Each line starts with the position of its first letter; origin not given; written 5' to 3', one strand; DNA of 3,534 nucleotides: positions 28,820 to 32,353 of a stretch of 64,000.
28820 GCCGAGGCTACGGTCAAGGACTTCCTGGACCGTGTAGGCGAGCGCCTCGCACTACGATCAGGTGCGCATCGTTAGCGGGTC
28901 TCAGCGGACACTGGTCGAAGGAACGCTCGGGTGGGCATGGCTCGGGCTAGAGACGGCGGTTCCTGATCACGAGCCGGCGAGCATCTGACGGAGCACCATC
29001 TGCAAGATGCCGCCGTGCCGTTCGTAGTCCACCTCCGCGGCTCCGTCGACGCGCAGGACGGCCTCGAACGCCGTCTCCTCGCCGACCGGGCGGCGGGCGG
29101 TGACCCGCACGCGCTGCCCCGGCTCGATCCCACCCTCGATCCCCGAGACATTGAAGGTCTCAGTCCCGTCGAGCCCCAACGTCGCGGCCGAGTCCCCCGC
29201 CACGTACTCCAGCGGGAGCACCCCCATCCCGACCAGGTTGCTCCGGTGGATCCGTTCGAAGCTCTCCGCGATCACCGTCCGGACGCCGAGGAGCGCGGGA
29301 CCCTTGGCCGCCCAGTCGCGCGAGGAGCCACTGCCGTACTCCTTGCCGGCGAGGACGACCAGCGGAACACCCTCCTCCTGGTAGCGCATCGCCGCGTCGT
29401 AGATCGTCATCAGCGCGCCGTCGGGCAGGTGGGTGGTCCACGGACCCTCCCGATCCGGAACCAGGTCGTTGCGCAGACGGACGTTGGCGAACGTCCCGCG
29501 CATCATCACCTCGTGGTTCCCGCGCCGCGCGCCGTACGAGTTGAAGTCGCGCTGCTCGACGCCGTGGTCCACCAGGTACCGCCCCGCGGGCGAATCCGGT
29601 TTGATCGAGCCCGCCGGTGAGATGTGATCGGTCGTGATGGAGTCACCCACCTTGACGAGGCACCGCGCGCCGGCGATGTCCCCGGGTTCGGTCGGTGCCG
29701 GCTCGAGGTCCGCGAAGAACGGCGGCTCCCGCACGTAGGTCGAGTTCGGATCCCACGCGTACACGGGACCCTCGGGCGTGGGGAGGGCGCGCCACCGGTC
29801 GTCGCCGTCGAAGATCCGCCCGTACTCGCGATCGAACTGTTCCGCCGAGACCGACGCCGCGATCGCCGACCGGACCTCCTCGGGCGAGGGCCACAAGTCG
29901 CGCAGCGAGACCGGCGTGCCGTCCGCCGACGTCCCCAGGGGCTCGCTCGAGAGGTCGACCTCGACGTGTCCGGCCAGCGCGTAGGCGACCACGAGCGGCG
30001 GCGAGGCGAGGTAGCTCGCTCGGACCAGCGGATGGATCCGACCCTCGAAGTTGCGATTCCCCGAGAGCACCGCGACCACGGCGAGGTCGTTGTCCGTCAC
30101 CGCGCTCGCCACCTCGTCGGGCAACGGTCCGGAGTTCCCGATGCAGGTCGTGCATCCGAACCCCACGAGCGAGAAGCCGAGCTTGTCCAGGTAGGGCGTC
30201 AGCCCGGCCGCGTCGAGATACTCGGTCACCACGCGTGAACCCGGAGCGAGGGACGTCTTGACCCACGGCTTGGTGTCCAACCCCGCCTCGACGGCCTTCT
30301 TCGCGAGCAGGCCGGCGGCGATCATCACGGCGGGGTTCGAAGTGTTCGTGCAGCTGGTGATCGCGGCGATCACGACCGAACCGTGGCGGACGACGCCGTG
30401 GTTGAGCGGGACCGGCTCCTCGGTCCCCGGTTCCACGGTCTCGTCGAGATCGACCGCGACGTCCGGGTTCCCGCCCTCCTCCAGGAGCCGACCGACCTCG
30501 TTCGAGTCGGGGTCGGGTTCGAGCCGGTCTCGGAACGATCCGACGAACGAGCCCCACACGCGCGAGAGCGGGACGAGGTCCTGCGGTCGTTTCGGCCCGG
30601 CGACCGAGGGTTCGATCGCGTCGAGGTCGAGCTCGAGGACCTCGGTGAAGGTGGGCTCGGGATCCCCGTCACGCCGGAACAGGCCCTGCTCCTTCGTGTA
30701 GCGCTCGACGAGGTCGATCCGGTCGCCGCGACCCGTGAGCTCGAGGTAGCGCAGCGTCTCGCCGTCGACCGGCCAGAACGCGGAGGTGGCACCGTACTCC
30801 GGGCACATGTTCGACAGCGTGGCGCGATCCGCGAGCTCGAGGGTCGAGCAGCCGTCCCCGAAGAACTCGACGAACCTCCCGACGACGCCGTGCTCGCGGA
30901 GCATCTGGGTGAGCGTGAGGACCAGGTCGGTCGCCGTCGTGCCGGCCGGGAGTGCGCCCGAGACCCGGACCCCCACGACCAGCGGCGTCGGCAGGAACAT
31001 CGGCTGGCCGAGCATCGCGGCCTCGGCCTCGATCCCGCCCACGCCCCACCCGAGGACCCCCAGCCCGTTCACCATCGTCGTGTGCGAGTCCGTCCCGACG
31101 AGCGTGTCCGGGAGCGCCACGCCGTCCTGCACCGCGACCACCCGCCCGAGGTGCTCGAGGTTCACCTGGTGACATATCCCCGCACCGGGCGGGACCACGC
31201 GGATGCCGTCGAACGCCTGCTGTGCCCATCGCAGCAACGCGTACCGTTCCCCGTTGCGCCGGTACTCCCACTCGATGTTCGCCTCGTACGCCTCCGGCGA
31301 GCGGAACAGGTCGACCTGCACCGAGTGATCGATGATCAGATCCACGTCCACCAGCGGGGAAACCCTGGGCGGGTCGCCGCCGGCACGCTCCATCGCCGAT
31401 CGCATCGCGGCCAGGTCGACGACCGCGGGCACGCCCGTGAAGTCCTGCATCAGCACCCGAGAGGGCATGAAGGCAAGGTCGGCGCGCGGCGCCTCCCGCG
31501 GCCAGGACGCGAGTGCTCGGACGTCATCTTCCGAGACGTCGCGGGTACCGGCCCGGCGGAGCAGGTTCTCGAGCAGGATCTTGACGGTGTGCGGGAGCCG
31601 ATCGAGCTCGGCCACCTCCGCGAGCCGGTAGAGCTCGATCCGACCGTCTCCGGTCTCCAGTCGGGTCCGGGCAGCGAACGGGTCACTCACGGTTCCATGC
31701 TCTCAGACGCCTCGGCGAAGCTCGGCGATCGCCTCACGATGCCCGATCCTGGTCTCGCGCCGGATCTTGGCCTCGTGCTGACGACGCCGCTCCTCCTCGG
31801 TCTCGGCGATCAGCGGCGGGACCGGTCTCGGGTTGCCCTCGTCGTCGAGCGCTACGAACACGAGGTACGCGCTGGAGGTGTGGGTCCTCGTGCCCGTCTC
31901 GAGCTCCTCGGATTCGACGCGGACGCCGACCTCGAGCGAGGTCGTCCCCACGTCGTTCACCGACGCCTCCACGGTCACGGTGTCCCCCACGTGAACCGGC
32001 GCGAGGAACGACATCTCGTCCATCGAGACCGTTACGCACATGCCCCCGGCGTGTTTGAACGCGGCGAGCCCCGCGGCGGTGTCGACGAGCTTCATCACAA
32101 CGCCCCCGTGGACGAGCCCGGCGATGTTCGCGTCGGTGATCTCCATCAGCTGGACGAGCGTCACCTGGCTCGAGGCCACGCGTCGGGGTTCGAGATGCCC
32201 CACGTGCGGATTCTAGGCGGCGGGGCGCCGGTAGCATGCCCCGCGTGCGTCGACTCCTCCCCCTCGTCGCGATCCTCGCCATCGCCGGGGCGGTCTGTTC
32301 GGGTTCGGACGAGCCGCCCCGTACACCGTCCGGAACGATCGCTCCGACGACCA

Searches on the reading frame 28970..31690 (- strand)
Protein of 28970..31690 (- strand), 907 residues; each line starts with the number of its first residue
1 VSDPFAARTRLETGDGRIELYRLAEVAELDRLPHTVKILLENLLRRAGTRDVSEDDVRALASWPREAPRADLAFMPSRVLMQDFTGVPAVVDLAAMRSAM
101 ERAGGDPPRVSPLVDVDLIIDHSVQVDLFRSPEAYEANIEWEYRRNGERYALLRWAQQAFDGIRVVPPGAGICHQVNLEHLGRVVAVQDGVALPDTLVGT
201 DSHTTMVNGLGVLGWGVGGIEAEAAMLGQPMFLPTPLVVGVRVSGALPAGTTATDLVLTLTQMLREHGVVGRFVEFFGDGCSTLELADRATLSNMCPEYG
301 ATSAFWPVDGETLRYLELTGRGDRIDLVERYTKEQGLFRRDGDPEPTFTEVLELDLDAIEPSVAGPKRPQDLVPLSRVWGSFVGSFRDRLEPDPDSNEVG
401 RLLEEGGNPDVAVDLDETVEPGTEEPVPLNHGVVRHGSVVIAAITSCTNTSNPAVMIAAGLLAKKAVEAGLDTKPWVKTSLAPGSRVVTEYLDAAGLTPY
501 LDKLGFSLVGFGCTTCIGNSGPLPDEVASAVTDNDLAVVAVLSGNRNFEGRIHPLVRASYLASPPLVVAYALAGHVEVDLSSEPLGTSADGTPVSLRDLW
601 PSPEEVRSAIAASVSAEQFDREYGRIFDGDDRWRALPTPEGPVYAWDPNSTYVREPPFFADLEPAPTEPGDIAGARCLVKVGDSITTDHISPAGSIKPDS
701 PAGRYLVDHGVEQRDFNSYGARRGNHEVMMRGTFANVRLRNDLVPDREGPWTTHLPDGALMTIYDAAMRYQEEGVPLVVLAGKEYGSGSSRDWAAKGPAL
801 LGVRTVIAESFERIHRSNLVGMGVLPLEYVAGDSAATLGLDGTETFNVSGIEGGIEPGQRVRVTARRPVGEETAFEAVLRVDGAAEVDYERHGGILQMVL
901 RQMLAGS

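Call 44: search_protein_families(library=pfam, proteins=[window:28970-31690:-], max_evalue=0.0001)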
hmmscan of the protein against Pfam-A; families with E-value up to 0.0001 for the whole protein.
window:28970-31690:- (907 aa): 2 families
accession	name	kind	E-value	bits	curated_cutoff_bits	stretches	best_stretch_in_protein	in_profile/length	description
PF00330.25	Aconitase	-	3.8e-159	531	28.7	1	70-574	14-463/463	Aconitase family (aconitate hydratase)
PF00694.25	Aconitase_C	-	2.9e-43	147.8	22.8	1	704-829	3-128/131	Aconitase C-terminal domain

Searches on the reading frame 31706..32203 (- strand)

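Call 44: search_protein_families(library=pfam, proteins=[window:31706-32203:-], max_evalue=0.0001)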
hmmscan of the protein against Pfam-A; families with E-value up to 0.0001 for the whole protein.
window:31706-32203:- (166 aa): 2 families
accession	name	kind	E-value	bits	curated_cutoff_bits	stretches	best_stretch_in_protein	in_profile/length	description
PF03061.28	4HBT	-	1.2e-23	83.6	20.6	1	29-103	2-77/79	Thioesterase superfamily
PF13279.12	4HBT_2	-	2.7e-05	25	25.5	1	42-133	32-119/122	Thioesterase-like superfamily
